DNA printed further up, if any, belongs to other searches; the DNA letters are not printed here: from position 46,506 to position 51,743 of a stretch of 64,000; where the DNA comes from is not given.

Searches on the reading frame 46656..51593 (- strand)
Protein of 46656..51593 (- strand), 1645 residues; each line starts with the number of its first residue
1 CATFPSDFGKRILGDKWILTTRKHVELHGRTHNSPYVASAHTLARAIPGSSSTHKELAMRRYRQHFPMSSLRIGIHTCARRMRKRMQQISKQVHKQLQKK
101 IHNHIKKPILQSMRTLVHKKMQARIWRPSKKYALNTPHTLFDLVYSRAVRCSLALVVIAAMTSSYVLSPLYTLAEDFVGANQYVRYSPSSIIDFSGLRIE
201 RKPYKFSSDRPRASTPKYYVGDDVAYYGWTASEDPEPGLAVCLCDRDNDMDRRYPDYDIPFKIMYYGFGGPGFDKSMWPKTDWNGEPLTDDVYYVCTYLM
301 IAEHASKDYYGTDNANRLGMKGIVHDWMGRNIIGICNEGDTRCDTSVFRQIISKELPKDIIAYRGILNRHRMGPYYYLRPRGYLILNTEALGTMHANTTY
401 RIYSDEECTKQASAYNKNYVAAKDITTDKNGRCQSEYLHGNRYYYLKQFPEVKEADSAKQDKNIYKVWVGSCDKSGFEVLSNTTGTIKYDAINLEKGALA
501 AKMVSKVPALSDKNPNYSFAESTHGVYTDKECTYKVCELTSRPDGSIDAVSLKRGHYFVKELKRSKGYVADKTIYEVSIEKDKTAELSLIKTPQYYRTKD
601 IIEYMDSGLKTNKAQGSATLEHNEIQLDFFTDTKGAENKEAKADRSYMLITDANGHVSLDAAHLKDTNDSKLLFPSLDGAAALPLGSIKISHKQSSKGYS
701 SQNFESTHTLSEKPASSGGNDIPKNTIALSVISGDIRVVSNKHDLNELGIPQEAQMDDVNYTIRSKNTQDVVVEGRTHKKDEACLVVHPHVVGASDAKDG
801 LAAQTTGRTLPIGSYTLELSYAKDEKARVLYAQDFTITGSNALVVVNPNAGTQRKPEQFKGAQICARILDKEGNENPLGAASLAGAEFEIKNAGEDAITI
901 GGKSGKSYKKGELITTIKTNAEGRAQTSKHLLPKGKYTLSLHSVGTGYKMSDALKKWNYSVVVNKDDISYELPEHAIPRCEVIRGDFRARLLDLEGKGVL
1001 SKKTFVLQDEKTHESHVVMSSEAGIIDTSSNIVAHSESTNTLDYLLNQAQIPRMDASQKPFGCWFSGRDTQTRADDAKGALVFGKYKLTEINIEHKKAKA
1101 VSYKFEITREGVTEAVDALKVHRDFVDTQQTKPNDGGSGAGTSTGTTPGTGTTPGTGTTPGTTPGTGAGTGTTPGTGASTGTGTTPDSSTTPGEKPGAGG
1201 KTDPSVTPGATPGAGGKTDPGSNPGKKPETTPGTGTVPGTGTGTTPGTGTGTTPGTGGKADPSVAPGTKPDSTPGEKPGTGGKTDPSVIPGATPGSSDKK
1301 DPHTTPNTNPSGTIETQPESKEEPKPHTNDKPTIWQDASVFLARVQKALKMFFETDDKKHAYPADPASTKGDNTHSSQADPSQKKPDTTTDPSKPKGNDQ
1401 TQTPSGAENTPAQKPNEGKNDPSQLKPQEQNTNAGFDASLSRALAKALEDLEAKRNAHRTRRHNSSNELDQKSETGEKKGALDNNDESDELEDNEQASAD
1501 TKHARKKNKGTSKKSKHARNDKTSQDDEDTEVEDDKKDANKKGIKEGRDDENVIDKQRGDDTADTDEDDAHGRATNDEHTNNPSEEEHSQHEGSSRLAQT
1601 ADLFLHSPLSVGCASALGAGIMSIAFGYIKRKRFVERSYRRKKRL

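Call 26: search_protein_families(library=pfam, proteins=[window:46656-51593:-], max_evalue=0.001)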
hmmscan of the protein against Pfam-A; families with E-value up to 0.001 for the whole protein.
window:46656-51593:- (1645 aa): 1 family
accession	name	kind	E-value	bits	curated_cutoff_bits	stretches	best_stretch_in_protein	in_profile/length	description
PF17802.7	SpaA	-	3.4e-16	59.6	23.1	2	520-589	17-87/91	Prealbumin-like fold domain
